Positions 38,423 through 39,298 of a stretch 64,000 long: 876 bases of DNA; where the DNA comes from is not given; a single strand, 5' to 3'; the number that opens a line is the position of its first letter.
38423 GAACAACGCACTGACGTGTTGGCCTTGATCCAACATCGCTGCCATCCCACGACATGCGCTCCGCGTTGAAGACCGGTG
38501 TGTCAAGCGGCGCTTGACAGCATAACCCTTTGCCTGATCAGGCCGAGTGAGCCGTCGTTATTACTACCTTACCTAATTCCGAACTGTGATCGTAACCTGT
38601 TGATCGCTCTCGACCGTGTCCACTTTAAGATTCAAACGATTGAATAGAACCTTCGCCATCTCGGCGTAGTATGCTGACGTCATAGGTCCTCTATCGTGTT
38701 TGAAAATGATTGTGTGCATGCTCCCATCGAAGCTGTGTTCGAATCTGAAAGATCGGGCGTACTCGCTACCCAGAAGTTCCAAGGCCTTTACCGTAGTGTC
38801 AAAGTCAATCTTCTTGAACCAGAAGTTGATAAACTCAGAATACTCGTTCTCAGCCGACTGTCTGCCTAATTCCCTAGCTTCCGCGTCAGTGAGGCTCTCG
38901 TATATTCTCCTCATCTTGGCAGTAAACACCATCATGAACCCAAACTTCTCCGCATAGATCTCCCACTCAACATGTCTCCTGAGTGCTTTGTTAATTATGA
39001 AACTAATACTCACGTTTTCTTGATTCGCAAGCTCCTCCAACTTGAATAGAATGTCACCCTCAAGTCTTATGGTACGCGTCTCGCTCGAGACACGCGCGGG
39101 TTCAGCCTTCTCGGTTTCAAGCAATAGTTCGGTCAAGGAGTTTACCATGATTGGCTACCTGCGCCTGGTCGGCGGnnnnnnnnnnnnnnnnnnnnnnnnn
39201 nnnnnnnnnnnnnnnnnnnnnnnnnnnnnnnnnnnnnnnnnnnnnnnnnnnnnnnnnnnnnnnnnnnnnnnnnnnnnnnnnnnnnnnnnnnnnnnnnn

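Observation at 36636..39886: Four tandem paralogues of an RHH + unknown C-terminal domain protein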

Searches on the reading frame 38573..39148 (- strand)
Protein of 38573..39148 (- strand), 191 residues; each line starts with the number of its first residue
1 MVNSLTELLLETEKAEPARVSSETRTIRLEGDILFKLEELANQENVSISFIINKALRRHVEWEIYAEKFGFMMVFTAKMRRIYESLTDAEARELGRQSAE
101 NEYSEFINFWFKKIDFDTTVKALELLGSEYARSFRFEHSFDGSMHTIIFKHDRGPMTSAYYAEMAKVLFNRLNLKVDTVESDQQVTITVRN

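Call 4: search_protein_families(library=pfam, proteins=[window:38573-39148:-], max_evalue=1)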
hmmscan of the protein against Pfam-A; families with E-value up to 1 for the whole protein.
window:38573-39148:- (191 aa): 3 families
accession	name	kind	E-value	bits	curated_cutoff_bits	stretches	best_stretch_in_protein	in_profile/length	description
PF01402.27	RHH_1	-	0.0097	16.3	20.5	1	26-61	3-38/39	Ribbon-helix-helix protein, copG family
PF19891.5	DUF6364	-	0.039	14.9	27.3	1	26-86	6-49/70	Family of unknown function (DUF6364)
PF12441.14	CopG_antitoxin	-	0.18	13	28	1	11-58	26-78/79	CopG antitoxin of type II toxin-antitoxin system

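Call 5: search_protein_families(library=ncbifam, proteins=[window:38573-39148:-], max_evalue=1)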
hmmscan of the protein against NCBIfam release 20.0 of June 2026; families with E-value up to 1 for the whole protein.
window:38573-39148:- (191 aa): 2 families
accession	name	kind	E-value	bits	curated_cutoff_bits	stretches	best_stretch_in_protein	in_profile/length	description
NF048017.1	antitoxin_RelB_like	equivalog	0.02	15.1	50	1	28-61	1-34/70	type II toxin-antitoxin system RelB family antitoxin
NF053762.1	aCcr1_fam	equivalog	0.071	13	60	1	26-58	4-36/38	aCcr1 family cell cycle regulator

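Call 6: find_homologous_proteins(query=window:38573-39148:-, max_evalue=0.001)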
Query window:38573-39148:- (191 aa): 123 proteins with E <= 0.001 among 352 candidates; the best 120 are listed.
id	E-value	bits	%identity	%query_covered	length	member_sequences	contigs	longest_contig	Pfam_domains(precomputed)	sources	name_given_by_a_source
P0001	4.3e-118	409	100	100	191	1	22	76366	-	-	-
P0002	1.2e-117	408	99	100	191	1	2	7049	-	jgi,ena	-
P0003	2.6e-117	406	99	100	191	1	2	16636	-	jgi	-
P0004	3.1e-117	406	99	100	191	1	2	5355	-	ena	-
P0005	8.2e-117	405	99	100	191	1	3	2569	-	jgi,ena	-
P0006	1.1e-116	404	98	100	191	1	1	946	-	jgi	-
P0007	1.9e-116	404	99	100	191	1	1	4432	-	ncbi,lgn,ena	-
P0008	3.5e-116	403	98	100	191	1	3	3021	-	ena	-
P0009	7.8e-116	402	98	100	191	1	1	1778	-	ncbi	-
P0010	9.3e-116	401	98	100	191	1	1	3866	-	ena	-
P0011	2.2e-115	400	97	100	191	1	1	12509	-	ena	-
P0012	3.0e-115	400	97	100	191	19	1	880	-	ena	-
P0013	4.5e-115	399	97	100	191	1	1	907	-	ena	-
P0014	5.6e-115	399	97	100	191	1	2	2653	-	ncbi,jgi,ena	-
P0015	8.5e-115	398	97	100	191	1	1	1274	-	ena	-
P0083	3.2e-85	302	72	99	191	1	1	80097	-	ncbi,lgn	-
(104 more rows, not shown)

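Call 17: find_encoding_contigs(protein=P0083, flank=10000, max_places=3)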
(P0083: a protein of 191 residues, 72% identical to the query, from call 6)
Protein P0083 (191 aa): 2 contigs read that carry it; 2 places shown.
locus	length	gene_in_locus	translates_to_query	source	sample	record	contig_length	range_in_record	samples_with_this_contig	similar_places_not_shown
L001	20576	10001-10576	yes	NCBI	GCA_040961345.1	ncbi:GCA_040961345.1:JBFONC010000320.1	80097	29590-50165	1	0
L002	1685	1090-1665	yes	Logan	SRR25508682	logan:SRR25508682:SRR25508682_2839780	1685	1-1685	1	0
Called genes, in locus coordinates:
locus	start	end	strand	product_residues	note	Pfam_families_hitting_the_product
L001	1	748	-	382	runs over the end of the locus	PF00801:PKD, PF18911:PKD_4, PF13573:SprB (faint), PF22352:K319L-like_PKD (faint), PF00801:PKD, PF18911:PKD_4, PF00801:PKD (weak)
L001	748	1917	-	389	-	PF18911:PKD_4, PF00801:PKD, PF22352:K319L-like_PKD (weak), PF18911:PKD_4, PF00801:PKD, PF18911:PKD_4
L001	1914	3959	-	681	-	PF00664:ABC_membrane, PF00005:ABC_tran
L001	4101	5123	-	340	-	PF01636:APH, PF02958:EcKL (weak)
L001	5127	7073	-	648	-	PF03065:Glyco_hydro_57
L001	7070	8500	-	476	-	PF08323:Glyco_transf_5, PF13439:Glyco_transf_4, PF13579:Glyco_trans_4_4, PF20706:GT4-conflict, PF00534:Glycos_transf_1, PF13692:Glyco_trans_1_4, PF13524:Glyco_trans_1_2 (weak)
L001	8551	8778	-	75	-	-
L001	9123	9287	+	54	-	-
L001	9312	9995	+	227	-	-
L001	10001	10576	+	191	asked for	-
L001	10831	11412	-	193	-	-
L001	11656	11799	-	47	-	PF04945:YHS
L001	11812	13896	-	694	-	PF04945:YHS, PF00122:E1-E2_ATPase, PF00702:Hydrolase, PF08282:Hydrolase_3 (faint)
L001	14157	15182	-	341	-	PF12801:Fer4_5, PF12837:Fer4_6 (faint), PF12838:Fer4_7 (faint), PF13484:Fer4_16 (faint), PF12801:Fer4_5 (weak), PF13237:Fer4_10, PF13187:Fer4_9, PF00037:Fer4 (weak)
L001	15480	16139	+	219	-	PF00355:Rieske (weak)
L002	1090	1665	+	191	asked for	-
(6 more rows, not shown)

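Call 18: predict_structure(alignment_id=A2)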
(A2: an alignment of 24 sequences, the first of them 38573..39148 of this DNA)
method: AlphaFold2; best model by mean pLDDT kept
length: 191 residues; sequences in the alignment: 24
mean_pLDDT: 82.4   pTM: 0.69
mean pLDDT of the five models: 82.4, 82.1, 81.9, 81.2, 78.8
residues with pLDDT >= 90: 94; 70-90: 58; 50-70: 20; < 50: 19
segments of 3 or more residues with pLDDT < 50: 1-19
pLDDT, mean of each block of 10 residues (from residue 1): 33 42 84 94 90 81 65 68 92 95 87 93 81 85 94 93 96 95 96 80
secondary structure, 60 per line:
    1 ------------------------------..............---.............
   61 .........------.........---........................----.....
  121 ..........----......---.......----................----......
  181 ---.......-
elements in order: H31-44 H48-69 H76-84 H88-111 H116-130 E135-140 E144-150 H155-170 E175-180 E184-190
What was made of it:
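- On Ribbon-helix-helix superfamily (CopG/Arc/MetJ; Pfam RHH_1 PF01402 and relatives): AF2 gives an extended 24-30 segment (pLDDT block 84) followed by helices 31-44 and 48-69 (call 18).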

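Call 21: search_protein_representatives(alignment_id=A2)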
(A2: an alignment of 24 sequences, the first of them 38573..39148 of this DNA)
Query: 24 sequences, 193 profile positions. Proteins with E-value up to 0.001 (for the whole library): 1703; up to 1e-10: 929; up to 1e-30: 104. The best 150 are listed.
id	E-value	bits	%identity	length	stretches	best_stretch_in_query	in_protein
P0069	4.0e-82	290.6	-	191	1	1-191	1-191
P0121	6.2e-79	280.2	-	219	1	1-190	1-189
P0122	3.5e-70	251.7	-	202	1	15-191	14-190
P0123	7.6e-65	234.3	-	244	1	14-191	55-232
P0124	5.4e-64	231.5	-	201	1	20-190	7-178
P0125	5.9e-64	231.4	-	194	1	10-190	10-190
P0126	1.4e-63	230.1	-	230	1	9-187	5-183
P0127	2.1e-61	223.1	-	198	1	6-191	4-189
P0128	8.8e-61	221.0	-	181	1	21-191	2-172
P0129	2.8e-58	212.9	-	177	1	40-191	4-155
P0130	4.0e-58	212.3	-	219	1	10-190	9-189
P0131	1.1e-57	210.9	-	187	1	19-190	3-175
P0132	5.1e-57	208.7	-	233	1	10-191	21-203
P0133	9.3e-57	207.9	-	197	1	13-191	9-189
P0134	4.0e-54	199.3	-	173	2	10-113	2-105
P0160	2.8e-45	170.4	-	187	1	21-191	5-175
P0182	2.2e-38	147.9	-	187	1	14-191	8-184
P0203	4.8e-34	133.8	-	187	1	22-184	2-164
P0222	5.7e-31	123.8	-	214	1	17-190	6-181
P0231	8.1e-29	116.7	-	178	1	19-189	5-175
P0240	9.9e-28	113.2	-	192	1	18-189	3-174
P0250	3.2e-27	111.5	-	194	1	13-191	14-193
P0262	2.7e-26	108.5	-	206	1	11-187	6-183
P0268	4.3e-26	107.8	-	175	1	18-188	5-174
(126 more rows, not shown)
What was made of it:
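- Family size and constant architecture: call 21 (1703 clusters at E<=1e-3, 929 at <=1e-10, hits mostly spanning the full profile).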

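Call 22: fold_search(model_id=the predicted structure, library=pdb)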
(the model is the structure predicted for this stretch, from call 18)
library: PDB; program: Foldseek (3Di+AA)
matches with E <= 10: 850; with E <= 0.001: 7
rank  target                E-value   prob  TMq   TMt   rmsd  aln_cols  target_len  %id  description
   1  9dd0_D                8.9e-05  1.00  0.37  0.55   9.3       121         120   21  Designed allosteric facilitated dissociation switch AS1 in complex state TH with methylated lysines, crystal #2 (released 2025-08-20)
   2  9dd4_A                1.3e-04  1.00  0.36  0.52   7.1       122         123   16  Crystal Structure of Designed facilitated dissociation target LHD101An1: LHD101A with an N-terminal extension (released 2025-08-20)
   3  9dd0_B                2.0e-04  1.00  0.36  0.52   6.1       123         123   15  Designed allosteric facilitated dissociation switch AS1 in complex state TH with methylated lysines, crystal #2 (released 2025-08-20)
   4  9dcz_D                3.1e-04  1.00  0.34  0.49   8.0       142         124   18  Designed allosteric facilitated dissociation switch AS1 in complex state TH with methylated lysines, crystal #1 (released 2025-08-20)
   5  9olq_N                3.3e-04  1.00  0.37  0.55   9.9       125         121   20  Designed allosteric facilitated dissociation switch AS1_K46L_E50W_K172W_E173Y in complex state THE (released 2025-08-20)
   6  9dcz_B                4.2e-04  1.00  0.38  0.54   9.6       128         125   20  Designed allosteric facilitated dissociation switch AS1 in complex state TH with methylated lysines, crystal #1 (released 2025-08-20)
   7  3iqb                  5.3e-04  1.00  0.39  0.40  15.8       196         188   11  Tt I75F/L144F H-NOX (released 2010-01-19)
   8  8ure_A                1.2e-03  0.99  0.25  0.13  15.7       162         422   12  CryoEM Structure of Allosterically Switchable De Novo Protein sr312, in Open State with Effector Peptide (released 2024-08-14)
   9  3m0b                  1.3e-03  1.00  0.46  0.47   8.8       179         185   12  Ru-Porphyrin Protein Scaffolds for Sensing O2 (released 2010-04-14)
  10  7mwr_A                1.5e-03  1.00  0.34  0.33   7.9       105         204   14  Structure of De Novo designed beta sheet heterodimer LHD101A53/B4 (released 2022-01-19)
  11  3lai_C                1.6e-03  1.00  0.45  0.47   8.9       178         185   11  Structural insights into the molecular mechanism of H-NOX activation (released 2010-03-16)
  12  6cww_A                2.0e-03  0.99  0.33  0.34  16.2       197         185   11  Cs H-NOX mutant with unnatural amino acid 4-cyano-L-phenylalanine at site 5 (released 2018-05-16)
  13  4it2_A                2.1e-03  1.00  0.37  0.38  15.7       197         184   12  Mn(III)-PPIX bound Tt H-NOX (released 2013-02-27)
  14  6bde                  2.1e-03  0.97  0.24  0.25  14.4       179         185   14  Crystal structure of Fe(II) unliganded H-NOX protein mutant A71G from K. algicida (released 2018-05-30)
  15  9drl_B                2.2e-03  1.00  0.34  0.18   8.0       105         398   14  Cryo-EM structure of the T33-549 tetrahedral cage (released 2025-08-06)
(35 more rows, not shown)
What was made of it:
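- Call 22 gives the same families with the full-length model.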

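Call 24: search_protein_families(library=pfam, alignment_id=A3, max_evalue=1)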
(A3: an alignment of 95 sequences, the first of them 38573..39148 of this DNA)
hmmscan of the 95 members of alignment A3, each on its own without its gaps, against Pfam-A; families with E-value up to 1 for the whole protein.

A. member 1, window:38573-39148:- (191 aa): 3 families
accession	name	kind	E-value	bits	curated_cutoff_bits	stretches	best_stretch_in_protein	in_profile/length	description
PF01402.27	RHH_1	-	0.0097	16.3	20.5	1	26-61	3-38/39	Ribbon-helix-helix protein, copG family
PF19891.5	DUF6364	-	0.039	14.9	27.3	1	26-86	6-49/70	Family of unknown function (DUF6364)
PF12441.14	CopG_antitoxin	-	0.18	13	28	1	11-58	26-78/79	CopG antitoxin of type II toxin-antitoxin system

B. families by the number of members that match (of 95 scanned): 80 families (the first 25 are shown)
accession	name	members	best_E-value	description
PF05534.18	HicB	51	0.00012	HicB family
PF01402.27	RHH_1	45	9.8e-06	Ribbon-helix-helix protein, copG family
PF16911.10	PapA_C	13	0.0053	Phthiocerol/phthiodiolone dimycocerosyl transferase C-terminus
PF19891.5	DUF6364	11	1.8e-05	Family of unknown function (DUF6364)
PF12441.14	CopG_antitoxin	10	0.0032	CopG antitoxin of type II toxin-antitoxin system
PF13467.12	RHH_4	9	0.0038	Ribbon-helix-helix domain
PF21983.2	NikA-like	9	0.022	Mobilization protein NikA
PF22513.2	FitA-like_RHH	6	0.0017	Antitoxin FitA-like, ribbon-helix-helix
PF03869.20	Arc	6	0.011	Arc-like DNA binding domain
PF16777.11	RHH_7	5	0.001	Transcriptional regulator, RHH-like, CopG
PF07878.17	RHH_5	5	0.0052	CopG-like RHH_1 or ribbon-helix-helix domain, RHH_5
PF14384.12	BrnA_antitoxin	4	0.0024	BrnA antitoxin of type II toxin-antitoxin system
PF24434.1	DUF7557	4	0.005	Family of unknown function (DUF7557)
PF20605.4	Antitox_RHH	4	0.016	Antitoxin-like ribbon-helix-helix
PF19807.5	DUF6290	3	0.04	Family of unknown function (DUF6290)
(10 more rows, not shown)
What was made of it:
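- On Ribbon-helix-helix superfamily (CopG/Arc/MetJ; Pfam RHH_1 PF01402 and relatives): At family level 45/95 hit RHH_1 and 51/95 hit HicB, best E 1e-5, with many other RHH families also hit (call 24).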

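Call 25: search_solved_structures(query=A3, max_evalue=10)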
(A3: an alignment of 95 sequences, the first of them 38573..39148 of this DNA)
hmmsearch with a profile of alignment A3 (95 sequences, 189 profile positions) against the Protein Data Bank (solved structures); distinct sequences matched with E-value up to 10: 18.
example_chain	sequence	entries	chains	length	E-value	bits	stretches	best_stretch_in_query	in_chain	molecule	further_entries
2ba3_A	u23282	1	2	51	0.0035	20.2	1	4-43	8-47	NikA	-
4hv0_A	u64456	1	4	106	0.0048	19.8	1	18-49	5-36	AvtR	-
6a6x_C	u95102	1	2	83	0.0051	19.7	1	8-43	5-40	Antitoxin MazE7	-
2cpg_A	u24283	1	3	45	0.0056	19.6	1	14-48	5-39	TRANSCRIPTIONAL REPRESSOR COPG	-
1b01_A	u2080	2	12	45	0.0056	19.5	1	14-48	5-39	TRANSCRIPTIONAL REPRESSOR COPG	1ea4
6iya_A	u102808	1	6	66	0.012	18.5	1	15-56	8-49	Transcriptional regulator CopG family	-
2k1o_A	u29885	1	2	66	0.02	17.7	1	6-47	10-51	Putative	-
7etr_A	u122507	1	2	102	0.034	17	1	15-56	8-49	Transcriptional regulator CopG family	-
2mdv_A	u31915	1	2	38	0.035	17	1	18-48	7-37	Designed protein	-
6noy_G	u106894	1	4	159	0.11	15.3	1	10-36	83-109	Maintenance of carboxysome positioning B protein, Mcsb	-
9kkd_A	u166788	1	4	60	0.12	15.2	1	18-61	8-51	Ribbon-helix-helix protein, CopG family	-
3kk4_A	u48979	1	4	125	0.33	13.8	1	10-55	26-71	uncharacterized protein BP1543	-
7f4s_D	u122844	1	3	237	0.43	13.4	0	112-165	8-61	MTA9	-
4me7_E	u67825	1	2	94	0.5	13.2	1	16-49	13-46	Antitoxin EndoAI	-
9bk7_A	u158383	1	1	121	0.89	12.4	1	64-92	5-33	SHRT_binder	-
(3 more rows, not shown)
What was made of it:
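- On Ribbon-helix-helix superfamily (CopG/Arc/MetJ; Pfam RHH_1 PF01402 and relatives): The profile hits PDB CopG, NikA, AvtR and MazE7 (call 25).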

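Call 27: find_related_loci(query=A4, collection=genome_contigs, flank=8000)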
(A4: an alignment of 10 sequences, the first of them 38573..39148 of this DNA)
Query A4 (191 aa) in genome_contigs; peptide patterns used: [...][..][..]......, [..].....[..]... (x = any residue, [..] = any of these).
42 stretches matched a pattern; 2 encode a relative of the query (tblastn E <= 1e-3); 2 distinct loci.
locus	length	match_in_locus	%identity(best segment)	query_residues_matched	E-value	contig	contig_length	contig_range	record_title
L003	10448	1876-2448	85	1-191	6e-111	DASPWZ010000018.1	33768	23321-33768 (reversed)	MAG TPA_asm: Candidatus Dormiibacterota bacterium isolate SMAG_U11554 k141_1213522, whole genome shotgun sequence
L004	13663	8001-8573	85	1-191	6e-111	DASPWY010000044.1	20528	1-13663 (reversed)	MAG TPA_asm: Candidatus Bathyarchaeia archaeon isolate SMAG_U11553 k141_873753, whole genome shotgun sequence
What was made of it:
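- Tried and rejected: The narrower alignment found only two GTDB species loci (call 27), so the phyletic survey across named genomes is thin.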

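Call 28: find_homologous_proteins(query=A3, max_evalue=0.001)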
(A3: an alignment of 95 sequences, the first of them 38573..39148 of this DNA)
Query A3 (95 sequences) (191 aa, profile of the alignment): 274 proteins with E <= 0.001 among 8000 candidates; the best 120 are listed.
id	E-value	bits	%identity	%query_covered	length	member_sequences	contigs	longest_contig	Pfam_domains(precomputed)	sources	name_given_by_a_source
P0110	6.6e-68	246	46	92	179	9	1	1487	-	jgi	jgi:hypothetical protein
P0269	4.4e-67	243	40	85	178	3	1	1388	-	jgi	jgi:hypothetical protein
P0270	3.4e-64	234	41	87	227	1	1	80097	-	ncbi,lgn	-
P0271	2.0e-62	228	39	87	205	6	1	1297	-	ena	-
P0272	4.9e-62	227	48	99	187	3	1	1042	-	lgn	-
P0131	7.9e-61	223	41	91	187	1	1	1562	PF01402.28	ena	-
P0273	1.7e-60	222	41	99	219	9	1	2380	-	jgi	jgi:hypothetical protein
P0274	3.1e-60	221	45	92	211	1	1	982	-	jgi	jgi:hypothetical protein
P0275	3.9e-60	221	45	92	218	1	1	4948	-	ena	-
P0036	4.1e-60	221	94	100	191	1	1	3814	-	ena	-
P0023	4.6e-60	220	95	100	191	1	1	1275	-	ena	-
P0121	5.1e-60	220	41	99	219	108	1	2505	-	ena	-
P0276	6.1e-60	220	42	91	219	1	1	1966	-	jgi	jgi:hypothetical protein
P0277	6.8e-60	220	43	88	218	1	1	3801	-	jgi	jgi:hypothetical protein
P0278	6.9e-60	220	41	88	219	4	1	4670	-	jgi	jgi:hypothetical protein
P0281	8.7e-60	220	45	93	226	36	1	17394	-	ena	-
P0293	1.7e-59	219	42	99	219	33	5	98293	-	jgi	jgi:hypothetical protein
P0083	2.6e-59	218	72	99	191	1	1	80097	-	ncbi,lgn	-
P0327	9.4e-58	213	40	88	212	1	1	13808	-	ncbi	-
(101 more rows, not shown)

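Call 30: find_encoding_contigs(protein=P0293, flank=8000, max_places=3)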
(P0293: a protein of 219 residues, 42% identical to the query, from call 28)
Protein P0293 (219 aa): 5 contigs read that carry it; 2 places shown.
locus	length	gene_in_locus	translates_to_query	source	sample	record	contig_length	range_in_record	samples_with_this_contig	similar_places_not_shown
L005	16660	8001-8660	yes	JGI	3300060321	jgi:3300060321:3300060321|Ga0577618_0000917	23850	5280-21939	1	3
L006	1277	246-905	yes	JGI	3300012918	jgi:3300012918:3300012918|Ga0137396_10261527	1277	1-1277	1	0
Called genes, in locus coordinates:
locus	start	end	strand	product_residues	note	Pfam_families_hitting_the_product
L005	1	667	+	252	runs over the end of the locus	-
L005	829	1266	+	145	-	PF10604:Polyketide_cyc2, PF03364:Polyketide_cyc (weak), PF08327:AHSA1 (weak)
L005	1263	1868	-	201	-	-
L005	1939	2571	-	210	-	PF01813:ATP-synt_D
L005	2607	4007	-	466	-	PF02874:ATP-synt_ab_N, PF00006:ATP-synt_ab, PF22919:ATP-synt_VA_C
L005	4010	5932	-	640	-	PF02874:ATP-synt_ab_N, PF16886:ATP-synt_ab_Xtn, PF00006:ATP-synt_ab, PF22919:ATP-synt_VA_C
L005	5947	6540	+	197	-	PF18306:LDcluster4, PF18171:LSDAT_prok (weak)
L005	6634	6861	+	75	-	-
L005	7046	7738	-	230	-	-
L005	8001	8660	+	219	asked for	-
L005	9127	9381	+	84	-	-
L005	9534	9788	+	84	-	-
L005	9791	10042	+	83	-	-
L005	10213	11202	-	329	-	-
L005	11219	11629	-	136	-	-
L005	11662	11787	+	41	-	-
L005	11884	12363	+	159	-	-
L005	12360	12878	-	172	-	-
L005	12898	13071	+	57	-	-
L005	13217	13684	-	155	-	PF13420:Acetyltransf_4 (weak), PF00583:Acetyltransf_1, PF13673:Acetyltransf_10, PF13508:Acetyltransf_7, PF08445:FR47 (weak)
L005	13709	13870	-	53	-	-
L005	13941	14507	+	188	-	PF01545:Cation_efflux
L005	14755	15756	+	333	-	PF00082:Peptidase_S8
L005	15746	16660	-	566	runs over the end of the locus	PF14402:7TM_transglut, PF14397:ATPgrasp_ST, PF14398:ATPgrasp_YheCD (faint), PF08443:RimK (faint)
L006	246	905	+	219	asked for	-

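Call 31: find_encoding_contigs(protein=P0327, flank=7000, max_places=2)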
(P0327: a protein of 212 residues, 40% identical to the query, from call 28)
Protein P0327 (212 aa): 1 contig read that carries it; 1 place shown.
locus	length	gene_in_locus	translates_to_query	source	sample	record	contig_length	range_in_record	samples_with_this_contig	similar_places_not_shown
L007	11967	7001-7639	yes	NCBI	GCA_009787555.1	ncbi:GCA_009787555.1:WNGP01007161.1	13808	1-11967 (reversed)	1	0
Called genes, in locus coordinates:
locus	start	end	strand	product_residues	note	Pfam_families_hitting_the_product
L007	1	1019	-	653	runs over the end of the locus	PF03065:Glyco_hydro_57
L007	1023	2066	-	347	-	PF01636:APH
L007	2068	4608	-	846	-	PF04185:Phosphoesterase, PF00801:PKD, PF18911:PKD_4, PF00801:PKD, PF18911:PKD_4, PF00801:PKD, PF18911:PKD_4, PF00801:PKD, +6 more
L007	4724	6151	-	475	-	PF08323:Glyco_transf_5 (weak), PF13439:Glyco_transf_4, PF13579:Glyco_trans_4_4, PF20706:GT4-conflict, PF00534:Glycos_transf_1, PF13692:Glyco_trans_1_4, PF13524:Glyco_trans_1_2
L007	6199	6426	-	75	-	-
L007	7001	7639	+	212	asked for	-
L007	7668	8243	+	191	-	-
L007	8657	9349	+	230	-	-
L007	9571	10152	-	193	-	-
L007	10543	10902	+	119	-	-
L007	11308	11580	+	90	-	-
